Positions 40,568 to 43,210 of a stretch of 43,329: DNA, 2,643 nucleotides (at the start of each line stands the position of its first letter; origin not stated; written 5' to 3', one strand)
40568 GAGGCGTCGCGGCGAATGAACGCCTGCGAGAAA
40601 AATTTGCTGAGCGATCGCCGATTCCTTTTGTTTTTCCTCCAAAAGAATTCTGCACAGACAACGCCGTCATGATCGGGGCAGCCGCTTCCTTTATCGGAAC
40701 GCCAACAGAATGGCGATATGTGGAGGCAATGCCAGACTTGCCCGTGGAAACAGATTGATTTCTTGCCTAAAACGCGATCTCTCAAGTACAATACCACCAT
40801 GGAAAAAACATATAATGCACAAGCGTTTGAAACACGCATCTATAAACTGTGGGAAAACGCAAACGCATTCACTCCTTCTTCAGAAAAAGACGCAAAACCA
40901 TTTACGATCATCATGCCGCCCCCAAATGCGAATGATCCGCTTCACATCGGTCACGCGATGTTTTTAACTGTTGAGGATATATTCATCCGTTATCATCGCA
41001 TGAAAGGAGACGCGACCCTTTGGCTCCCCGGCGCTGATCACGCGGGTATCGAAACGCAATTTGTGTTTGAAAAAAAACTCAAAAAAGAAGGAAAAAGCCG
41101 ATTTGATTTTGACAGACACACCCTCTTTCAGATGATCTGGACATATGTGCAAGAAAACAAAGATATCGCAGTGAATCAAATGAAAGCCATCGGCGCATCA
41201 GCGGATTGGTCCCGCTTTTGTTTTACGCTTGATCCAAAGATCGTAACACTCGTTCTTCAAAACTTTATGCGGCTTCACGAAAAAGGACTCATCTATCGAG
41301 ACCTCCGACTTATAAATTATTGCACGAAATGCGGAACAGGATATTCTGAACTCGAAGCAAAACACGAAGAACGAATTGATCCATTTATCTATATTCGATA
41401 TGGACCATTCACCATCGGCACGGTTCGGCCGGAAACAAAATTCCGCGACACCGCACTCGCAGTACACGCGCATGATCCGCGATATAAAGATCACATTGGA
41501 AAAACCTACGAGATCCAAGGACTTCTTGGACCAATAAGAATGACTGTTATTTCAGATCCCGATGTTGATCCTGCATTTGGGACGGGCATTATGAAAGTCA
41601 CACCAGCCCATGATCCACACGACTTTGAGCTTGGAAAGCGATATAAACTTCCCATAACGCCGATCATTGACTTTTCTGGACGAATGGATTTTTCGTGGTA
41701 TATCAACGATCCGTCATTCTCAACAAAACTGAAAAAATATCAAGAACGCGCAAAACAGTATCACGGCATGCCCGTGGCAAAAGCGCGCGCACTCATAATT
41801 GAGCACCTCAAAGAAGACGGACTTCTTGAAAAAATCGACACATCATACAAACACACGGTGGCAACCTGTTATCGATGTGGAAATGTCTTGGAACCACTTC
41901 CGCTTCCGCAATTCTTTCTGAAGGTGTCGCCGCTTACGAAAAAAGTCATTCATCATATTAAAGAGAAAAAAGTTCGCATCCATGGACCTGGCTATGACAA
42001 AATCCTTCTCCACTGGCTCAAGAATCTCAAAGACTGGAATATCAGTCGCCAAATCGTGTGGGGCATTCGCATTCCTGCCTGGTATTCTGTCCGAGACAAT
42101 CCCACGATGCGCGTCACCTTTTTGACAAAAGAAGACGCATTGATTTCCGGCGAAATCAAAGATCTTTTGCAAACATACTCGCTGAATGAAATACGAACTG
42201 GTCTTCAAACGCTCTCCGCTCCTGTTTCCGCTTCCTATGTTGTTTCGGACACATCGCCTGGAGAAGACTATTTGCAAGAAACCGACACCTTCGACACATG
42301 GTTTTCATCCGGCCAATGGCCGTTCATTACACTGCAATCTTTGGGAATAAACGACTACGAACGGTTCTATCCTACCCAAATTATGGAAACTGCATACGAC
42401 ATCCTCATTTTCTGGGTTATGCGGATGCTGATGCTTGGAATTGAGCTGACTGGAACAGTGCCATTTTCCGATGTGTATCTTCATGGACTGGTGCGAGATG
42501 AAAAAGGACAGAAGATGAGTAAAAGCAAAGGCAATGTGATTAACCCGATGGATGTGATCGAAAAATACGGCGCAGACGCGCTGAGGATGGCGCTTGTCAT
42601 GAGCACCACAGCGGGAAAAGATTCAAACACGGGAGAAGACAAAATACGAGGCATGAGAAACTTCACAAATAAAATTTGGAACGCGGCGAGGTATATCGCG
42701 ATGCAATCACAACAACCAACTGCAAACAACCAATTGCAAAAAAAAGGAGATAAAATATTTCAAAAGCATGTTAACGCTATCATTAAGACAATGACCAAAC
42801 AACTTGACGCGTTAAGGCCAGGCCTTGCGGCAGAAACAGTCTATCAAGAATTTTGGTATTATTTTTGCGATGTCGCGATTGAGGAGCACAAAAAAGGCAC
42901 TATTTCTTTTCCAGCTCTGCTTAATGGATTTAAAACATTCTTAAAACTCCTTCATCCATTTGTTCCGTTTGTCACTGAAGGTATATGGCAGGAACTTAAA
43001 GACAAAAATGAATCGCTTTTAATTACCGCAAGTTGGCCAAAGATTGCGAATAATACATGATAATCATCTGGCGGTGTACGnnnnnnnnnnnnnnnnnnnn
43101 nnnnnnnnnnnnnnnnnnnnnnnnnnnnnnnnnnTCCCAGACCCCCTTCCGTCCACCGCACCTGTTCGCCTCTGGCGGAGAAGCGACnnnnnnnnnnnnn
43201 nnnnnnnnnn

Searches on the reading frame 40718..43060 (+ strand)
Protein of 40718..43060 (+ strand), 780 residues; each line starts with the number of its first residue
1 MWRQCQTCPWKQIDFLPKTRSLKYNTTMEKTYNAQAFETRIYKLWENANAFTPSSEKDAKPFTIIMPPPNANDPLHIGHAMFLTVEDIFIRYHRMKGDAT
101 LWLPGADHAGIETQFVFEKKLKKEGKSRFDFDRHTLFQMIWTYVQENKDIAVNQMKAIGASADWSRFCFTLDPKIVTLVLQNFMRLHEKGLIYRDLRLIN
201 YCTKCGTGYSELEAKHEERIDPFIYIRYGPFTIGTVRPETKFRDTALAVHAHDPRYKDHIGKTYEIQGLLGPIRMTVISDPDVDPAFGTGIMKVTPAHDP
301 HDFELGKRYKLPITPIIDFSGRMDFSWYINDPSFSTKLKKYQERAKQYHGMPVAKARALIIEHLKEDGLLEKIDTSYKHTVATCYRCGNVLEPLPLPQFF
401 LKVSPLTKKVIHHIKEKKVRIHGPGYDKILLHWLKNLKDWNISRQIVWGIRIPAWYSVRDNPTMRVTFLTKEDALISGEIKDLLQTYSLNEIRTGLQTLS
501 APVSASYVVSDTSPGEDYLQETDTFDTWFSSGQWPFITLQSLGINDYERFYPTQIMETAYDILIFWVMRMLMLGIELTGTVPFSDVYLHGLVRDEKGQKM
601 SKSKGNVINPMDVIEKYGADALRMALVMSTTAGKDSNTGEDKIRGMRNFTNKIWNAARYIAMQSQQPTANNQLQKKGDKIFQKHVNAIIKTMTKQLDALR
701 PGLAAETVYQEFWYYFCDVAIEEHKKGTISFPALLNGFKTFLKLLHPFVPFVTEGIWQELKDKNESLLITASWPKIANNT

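Call 37: find_encoding_contigs(protein=window:40718-43060:+, flank=10000, max_places=1)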
Protein window:40718-43060:+ (780 aa): no gene with exactly this product is on record in the collection.

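Call 39: find_encoding_contigs(protein=window:40799-43060:+, flank=10000, max_places=1)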
Protein window:40799-43060:+ (753 aa): 5 contigs read that carry it; 1 place shown.
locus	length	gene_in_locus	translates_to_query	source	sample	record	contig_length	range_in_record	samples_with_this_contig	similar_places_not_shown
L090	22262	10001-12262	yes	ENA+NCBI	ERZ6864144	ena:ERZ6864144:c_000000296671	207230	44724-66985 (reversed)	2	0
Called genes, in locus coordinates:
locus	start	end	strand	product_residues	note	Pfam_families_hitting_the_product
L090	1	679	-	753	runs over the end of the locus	PF00070:Pyr_redox (faint), PF00890:FAD_binding_2 (faint), PF01266:DAO, PF01593:Amino_oxidase, PF03486:HI0933_like (faint), PF12831:FAD_oxidored (weak), PF13450:NAD_binding_8, PF00494:SQS_PSY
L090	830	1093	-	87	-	PF00076:RRM_1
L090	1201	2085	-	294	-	PF12146:Hydrolase_4 (faint), PF12697:Abhydrolase_6 (weak), PF08538:DUF1749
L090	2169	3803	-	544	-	PF00118:Cpn60_TCP1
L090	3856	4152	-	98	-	PF00166:Cpn10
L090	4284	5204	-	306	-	-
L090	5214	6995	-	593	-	PF01547:SBP_bac_1, PF13416:SBP_bac_8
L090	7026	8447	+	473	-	PF12229:PG_binding_4, PF04294:VanW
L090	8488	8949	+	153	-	PF01467:CTP_transf_like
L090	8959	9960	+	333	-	PF00814:TsaD, PF22521:HypF_C_2 (weak)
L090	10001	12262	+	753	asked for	PF00133:tRNA-synt_1, PF09334:tRNA-synt_1g, PF08264:Anticodon_1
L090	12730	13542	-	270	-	PF01420:Methylase_S (weak)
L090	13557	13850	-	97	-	-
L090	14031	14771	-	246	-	PF13310:Virulence_RhuM, PF02661:Fic (weak)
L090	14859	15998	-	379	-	PF02384:N6_Mtase, PF07669:Eco57I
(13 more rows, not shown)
